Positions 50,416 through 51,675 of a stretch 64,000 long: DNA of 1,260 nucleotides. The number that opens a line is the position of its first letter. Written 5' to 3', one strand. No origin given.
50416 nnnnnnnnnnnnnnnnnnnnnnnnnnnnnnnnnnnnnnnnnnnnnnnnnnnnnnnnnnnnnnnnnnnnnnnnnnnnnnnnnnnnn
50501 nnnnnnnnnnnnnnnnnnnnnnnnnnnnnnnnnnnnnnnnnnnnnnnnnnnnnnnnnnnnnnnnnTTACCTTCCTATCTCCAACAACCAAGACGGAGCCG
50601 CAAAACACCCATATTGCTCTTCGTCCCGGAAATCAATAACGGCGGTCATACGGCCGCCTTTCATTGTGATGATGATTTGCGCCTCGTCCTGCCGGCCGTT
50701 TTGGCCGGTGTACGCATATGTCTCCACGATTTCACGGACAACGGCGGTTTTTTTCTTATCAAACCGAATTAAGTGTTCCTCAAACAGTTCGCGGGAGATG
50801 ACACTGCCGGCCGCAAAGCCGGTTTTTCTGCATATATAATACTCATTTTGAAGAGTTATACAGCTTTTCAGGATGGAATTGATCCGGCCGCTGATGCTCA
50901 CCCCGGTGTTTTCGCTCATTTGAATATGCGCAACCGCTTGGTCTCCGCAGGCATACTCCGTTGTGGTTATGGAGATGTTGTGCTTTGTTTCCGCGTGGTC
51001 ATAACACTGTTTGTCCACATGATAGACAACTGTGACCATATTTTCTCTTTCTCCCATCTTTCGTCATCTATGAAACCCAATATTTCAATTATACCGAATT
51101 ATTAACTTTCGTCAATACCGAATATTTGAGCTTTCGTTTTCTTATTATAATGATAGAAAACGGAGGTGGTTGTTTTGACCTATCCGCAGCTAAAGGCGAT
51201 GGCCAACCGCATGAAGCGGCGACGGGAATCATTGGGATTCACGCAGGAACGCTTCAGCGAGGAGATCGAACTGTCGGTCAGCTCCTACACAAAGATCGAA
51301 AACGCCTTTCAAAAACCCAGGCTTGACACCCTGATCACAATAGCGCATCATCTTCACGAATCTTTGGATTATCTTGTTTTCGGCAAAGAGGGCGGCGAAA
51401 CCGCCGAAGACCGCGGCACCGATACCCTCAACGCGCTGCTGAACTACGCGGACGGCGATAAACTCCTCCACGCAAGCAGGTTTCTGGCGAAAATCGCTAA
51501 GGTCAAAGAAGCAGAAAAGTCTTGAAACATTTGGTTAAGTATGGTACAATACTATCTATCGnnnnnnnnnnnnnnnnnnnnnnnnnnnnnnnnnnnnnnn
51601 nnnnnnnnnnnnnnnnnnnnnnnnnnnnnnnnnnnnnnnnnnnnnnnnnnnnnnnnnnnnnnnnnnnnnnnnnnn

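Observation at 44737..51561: Lower-GC accessory island wedged between a GT2 gene and the 3' end of sigK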

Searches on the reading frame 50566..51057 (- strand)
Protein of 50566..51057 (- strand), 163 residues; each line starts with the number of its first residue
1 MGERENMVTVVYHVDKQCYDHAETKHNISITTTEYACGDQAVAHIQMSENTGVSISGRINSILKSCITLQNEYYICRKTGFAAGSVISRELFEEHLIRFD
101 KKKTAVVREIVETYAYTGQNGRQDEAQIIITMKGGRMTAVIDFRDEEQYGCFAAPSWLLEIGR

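Call 5: search_protein_families(library=pfam, proteins=[window:50566-51057:-], max_evalue=0.01)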
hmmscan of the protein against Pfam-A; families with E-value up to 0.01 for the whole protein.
window:50566-51057:- (163 aa): 0 families

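Call 6: search_protein_families(library=padloc, proteins=[window:50566-51057:-], max_evalue=0.01)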
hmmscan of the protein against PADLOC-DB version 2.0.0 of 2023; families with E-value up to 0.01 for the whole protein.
window:50566-51057:- (163 aa): 0 families

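Call 37: search_protein_families(library=ncbifam, proteins=[window:50566-51057:-], max_evalue=0.001)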
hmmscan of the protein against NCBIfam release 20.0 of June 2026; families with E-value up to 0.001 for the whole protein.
window:50566-51057:- (163 aa): 0 families

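Call 38: search_protein_families(library=phrogs, proteins=[window:50566-51057:-], max_evalue=0.001)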
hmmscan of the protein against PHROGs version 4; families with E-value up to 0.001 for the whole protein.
window:50566-51057:- (163 aa): 0 families

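Call 39: find_homologous_proteins(query=window:50566-51057:-, max_evalue=0.001)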
Query window:50566-51057:- (163 aa): 1 proteins with E <= 0.001 among 10 candidates.
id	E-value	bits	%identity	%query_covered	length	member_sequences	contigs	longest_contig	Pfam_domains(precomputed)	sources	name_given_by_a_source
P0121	7.1e-100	349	100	96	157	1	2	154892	-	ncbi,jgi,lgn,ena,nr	ncbi:MAG: hypothetical protein FWG31_00500 [Oscillospiraceae bacterium]|nr:hypothetical protein [Osc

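Call 50: search_protein_representatives(protein=P0121)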
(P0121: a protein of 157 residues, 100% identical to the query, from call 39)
Query: 157 residues. Proteins with E-value up to 0.001 (for the whole library): 59; up to 1e-10: 35; up to 1e-30: 3. The best 59 are listed.
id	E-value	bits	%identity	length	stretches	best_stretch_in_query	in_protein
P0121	1.7e-100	349.2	100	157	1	1-157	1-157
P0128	4.5e-40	153.2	66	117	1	41-154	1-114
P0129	3.1e-33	131.0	44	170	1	1-154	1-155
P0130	2.2e-30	121.7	47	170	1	2-153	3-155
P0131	1.6e-26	109.2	37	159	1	4-154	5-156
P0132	1.2e-25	106.4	37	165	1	2-155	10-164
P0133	1.4e-25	106.2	39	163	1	2-154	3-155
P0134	1.9e-25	105.7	38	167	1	4-155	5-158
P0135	3.2e-25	105.0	39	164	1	4-154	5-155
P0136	1.2e-24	103.1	36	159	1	2-152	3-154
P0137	9.3e-23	97.0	38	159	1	1-154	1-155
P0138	1.6e-21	93.0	34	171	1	2-153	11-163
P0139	2.7e-21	92.3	34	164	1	1-155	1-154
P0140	2.9e-21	92.2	36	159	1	4-154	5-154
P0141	6.9e-21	90.9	34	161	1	2-153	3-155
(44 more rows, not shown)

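Call 53: find_encoding_contigs(protein=P0129, flank=6000, max_places=4)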
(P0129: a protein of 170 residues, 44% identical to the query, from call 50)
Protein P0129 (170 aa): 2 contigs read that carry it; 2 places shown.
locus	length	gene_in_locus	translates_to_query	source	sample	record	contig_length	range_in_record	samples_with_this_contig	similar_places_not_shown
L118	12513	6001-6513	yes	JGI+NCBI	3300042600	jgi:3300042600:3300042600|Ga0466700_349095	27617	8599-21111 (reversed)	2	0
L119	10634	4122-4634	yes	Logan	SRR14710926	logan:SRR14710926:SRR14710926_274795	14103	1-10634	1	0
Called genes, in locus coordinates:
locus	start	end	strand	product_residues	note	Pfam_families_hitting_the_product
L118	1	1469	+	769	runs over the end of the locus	PF00483:NTP_transferase, PF12804:NTP_transf_3, PF00132:Hexapep (faint), PF25084:LbH_EIF2B (weak), PF25087:GMPPB_C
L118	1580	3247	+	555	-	PF00753:Lactamase_B, PF23023:Anti-Pycsar_Apyc1 (faint), PF12706:Lactamase_B_2 (weak), PF22505:RNase_J_b_CASP, PF07521:RMMBL, PF17770:RNase_J_C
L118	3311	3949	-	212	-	PF20251:Big_14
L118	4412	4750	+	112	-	-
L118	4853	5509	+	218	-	PF00436:SSB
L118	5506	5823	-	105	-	PF12844:HTH_19, PF13443:HTH_26 (weak), PF13560:HTH_31, PF01381:HTH_3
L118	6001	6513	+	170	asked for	-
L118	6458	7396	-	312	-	PF00535:Glycos_transf_2, PF13641:Glyco_tranf_2_3 (weak)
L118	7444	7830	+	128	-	PF00636:Ribonuclease_3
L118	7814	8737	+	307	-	PF02588:YitT_membrane, PF10035:DUF2179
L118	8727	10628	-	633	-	PF00465:Fe-ADH (weak), PF13685:Fe-ADH_2, PF00702:Hydrolase, PF13344:Hydrolase_6, PF13242:Hydrolase_like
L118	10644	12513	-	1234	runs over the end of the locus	PF18072:FGAR-AT_linker, PF02769:AIRS_C, PF13507:GATase_5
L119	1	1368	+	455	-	?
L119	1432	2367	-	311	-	PF20251:Big_14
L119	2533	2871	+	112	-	-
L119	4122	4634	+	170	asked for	-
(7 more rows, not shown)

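Call 55: find_encoding_contigs(protein=P0130, flank=8000, max_places=4)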
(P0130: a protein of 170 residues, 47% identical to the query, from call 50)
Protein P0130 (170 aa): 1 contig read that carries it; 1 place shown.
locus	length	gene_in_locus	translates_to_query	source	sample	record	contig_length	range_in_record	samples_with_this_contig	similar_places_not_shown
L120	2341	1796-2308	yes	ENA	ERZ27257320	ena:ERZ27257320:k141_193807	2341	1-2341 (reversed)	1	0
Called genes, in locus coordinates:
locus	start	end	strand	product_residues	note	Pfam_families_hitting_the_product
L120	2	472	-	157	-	?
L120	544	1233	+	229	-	PF04542:Sigma70_r2, PF04545:Sigma70_r4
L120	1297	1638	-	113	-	PF13560:HTH_31 (weak), PF12844:HTH_19 (weak), PF01381:HTH_3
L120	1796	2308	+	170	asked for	-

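Call 58: predict_structure(alignment_id=A4)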
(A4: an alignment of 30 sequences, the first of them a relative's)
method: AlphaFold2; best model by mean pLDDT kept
length: 157 residues; sequences in the alignment: 30
mean_pLDDT: 93.2   pTM: 0.84
mean pLDDT of the five models: 93.2, 92.7, 92.4, 92.2, 92.0
residues with pLDDT >= 90: 127; 70-90: 26; 50-70: 4; < 50: 0
segments of 3 or more residues with pLDDT < 50: none
pLDDT, mean of each block of 10 residues (from residue 1): 97 97 97 97 85 75 85 89 97 98 97 97 97 97 97 88
secondary structure, 60 per line:
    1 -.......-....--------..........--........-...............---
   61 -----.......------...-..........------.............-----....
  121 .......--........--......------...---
elements in order: E2-8 H10-13 E22-31 E34-41 H43-57 E66-72 E79-81 H83-92 E99-111 E117-127 E130-137 H140-145 E152-154

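Call 62: fold_search(model_id=the predicted structure, library=pdb)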
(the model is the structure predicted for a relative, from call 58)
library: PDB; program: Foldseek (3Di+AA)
matches with E <= 10: 862; with E <= 0.001: 3
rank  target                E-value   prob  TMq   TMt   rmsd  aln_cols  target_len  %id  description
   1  3typ_B                3.4e-04  1.00  0.46  0.47   5.2       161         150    9  The crystal structure of the inorganic triphosphatase NE1496 (released 2012-05-09)
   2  3typ_A                3.5e-04  1.00  0.44  0.47   5.4       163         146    8  The crystal structure of the inorganic triphosphatase NE1496 (released 2012-05-09)
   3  2fbl_B                4.2e-04  1.00  0.44  0.46   5.4       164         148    9  The crystal structure of the hypothetical protein NE1496 (released 2005-12-20)
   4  2fbl_A                1.1e-03  1.00  0.46  0.49   5.2       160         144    9  The crystal structure of the hypothetical protein NE1496 (released 2005-12-20)
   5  2jmu_MODEL_1_A        1.1e-02  0.93  0.33  0.25  11.4       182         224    8  NMR structure of the mouse thiamine triphosphatase (released 2006-12-19)
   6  2hzm_F                1.2e-02  0.69  0.27  0.20  14.7       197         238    8  Structure of the Mediator head subcomplex Med18/20 (released 2006-09-12)
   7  2qze_A                2.0e-02  0.84  0.28  0.21  13.3       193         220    7  Monoclinic Mimivirus Capping Enzyme Triphosphatase. (released 2008-04-01)
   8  8ceo_e                2.3e-02  0.51  0.24  0.17  15.5       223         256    6  Yeast RNA polymerase II transcription pre-initiation complex with core Mediator and the +1 nucleosome (released 2023-03-08)
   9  3bgy_A                7.1e-02  0.63  0.28  0.21  13.5       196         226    7  Triclinic structure of Mimivirus Capping Enzyme Triphosphatase at 1.65 A (released 2008-04-01)
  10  3b6u_B                7.1e-02  0.30  0.23  0.13  10.9       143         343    8  Crystal structure of the motor domain of human kinesin family member 3B in complex with ADP (released 2007-11-13)
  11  2qy2_A                8.4e-02  0.72  0.33  0.24  12.1       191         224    5  Characterization of a trifunctional mimivirus mRNA capping enzyme and crystal structure of the RNA triphosphatase doma (released 2008-04-01)
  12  3bhd_A                8.8e-02  0.35  0.26  0.22   9.9       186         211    6  Crystal structure of human thiamine triphosphatase (THTPA) (released 2007-12-11)
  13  6k60_E                9.8e-02  0.38  0.24  0.16  11.4       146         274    8  Structural and functional basis for HLA-G isoform recognition of immune checkpoint receptor LILRBs (released 2019-11-27)
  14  3bhd_B                1.1e-01  0.35  0.27  0.22  11.0       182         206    8  Crystal structure of human thiamine triphosphatase (THTPA) (released 2007-12-11)
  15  4gwp_E                1.1e-01  0.25  0.25  0.18  15.4       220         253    8  Structure of the Mediator Head Module from S. cerevisiae (released 2012-10-31)
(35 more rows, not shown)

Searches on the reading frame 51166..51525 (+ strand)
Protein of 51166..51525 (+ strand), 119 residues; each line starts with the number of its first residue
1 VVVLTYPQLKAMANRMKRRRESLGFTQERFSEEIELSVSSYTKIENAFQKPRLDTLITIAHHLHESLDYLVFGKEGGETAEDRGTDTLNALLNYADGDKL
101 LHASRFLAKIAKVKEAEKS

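Call 5: search_protein_families(library=pfam, proteins=[window:51166-51525:+], max_evalue=0.01)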
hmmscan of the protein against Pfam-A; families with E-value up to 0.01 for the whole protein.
window:51166-51525:+ (119 aa): 4 families
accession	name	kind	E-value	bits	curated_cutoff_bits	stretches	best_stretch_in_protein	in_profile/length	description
PF01381.28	HTH_3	-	4.6e-12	46.2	23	1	16-70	1-55/55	Helix-turn-helix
PF12844.13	HTH_19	-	1e-07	32.2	30.2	1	14-73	2-61/64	Helix-turn-helix domain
PF13560.12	HTH_31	-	4.3e-07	30.6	27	1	12-64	2-55/64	Helix-turn-helix domain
PF00157.23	Pou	-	0.0011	19.3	27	0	8-31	5-28/72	Pou domain - N-terminal to homeobox domain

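Call 6: search_protein_families(library=padloc, proteins=[window:51166-51525:+], max_evalue=0.01)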
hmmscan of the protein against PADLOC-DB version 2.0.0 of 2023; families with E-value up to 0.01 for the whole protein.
window:51166-51525:+ (119 aa): 11 families
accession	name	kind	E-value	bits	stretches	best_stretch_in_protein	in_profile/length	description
PDLC02926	HTH_VI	-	2.9e-09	35.1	1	14-79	4-69/92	-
PDLC04142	capH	-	1.2e-08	33.9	1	12-75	7-66/103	capH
PDLC03951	RmrA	-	2.2e-05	21.6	1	13-71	10-68/400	-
PDLC03954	RmrA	-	0.00028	17.9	1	13-75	12-74/380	-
PDLC03949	RmrA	-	0.0016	15.4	1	13-71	4-62/363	-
PDLC03952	RmrA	-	0.0021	15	1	13-71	24-82/395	-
PDLC03947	RmrA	-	0.0022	14.9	1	10-70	10-70/383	-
PDLC03953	RmrA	-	0.0029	14.9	1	11-63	5-57/373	-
PDLC03944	RmrA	-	0.0036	14.4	1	13-70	8-65/384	-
PDLC03948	RmrA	-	0.0041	14.1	1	13-69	10-66/397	-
PDLC03665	Control_protein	-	0.0052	15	1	13-63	10-61/77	control protein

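Call 37: search_protein_families(library=ncbifam, proteins=[window:51166-51525:+], max_evalue=0.001)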
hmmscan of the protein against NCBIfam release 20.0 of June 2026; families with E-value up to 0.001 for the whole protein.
window:51166-51525:+ (119 aa): 4 families
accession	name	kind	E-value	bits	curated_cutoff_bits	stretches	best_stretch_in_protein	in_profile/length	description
NF041951.1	phage_RstR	subfamily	1.1e-12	48.2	80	1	12-80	3-71/108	RstR family transcriptional repressor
NF007257.0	PRK09706.1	subfamily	2.7e-07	30.5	101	1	10-83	4-77/135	transcriptional repressor DicA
TIGR03070.1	couple_hipB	subfamily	7.4e-07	29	71.65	1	11-63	2-54/58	type II toxin-antitoxin system Y4mF family antitoxin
NF007271.0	PRK09726.1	equivalog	0.00046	20.1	79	1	11-68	12-69/88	type II toxin-antitoxin system antitoxin HipB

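Call 38: search_protein_families(library=phrogs, proteins=[window:51166-51525:+], max_evalue=0.001)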
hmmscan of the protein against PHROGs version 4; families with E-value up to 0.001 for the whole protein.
window:51166-51525:+ (119 aa): 12 families
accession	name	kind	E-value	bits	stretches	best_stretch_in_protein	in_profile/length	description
phrog_8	-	transcription regulation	1.6e-11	45.3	1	11-82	76-147/346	transcriptional regulator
phrog_3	-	transcription regulation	3.3e-10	41.3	1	10-82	87-157/430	transcriptional repressor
phrog_5823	-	transcription regulation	8.2e-09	36.1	1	11-90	6-86/404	transcriptional regulator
phrog_4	-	transcription regulation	5.1e-07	30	1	12-77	137-198/400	transcriptional repressor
phrog_7241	-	transcription regulation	1e-05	26.5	1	14-71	64-121/122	transcriptional regulator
phrog_2328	-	transcription regulation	4.9e-05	24.1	1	8-80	12-81/128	transcriptional repressor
phrog_1373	-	transcription regulation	0.00011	23.2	1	12-77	64-129/166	transcriptional regulator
phrog_3557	-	transcription regulation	0.00012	23.2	1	11-76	13-77/142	transcriptional regulator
phrog_2967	-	transcription regulation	0.00013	22.6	1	10-64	9-63/225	transcriptional regulator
phrog_4836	-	transcription regulation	0.00015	22.4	1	11-85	75-151/194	CII-like regulator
phrog_147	-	transcription regulation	0.00054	21.3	1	11-62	4-56/100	transcriptional regulator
phrog_2439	-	transcription regulation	0.00077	19.4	1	14-70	10-66/367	transcriptional regulator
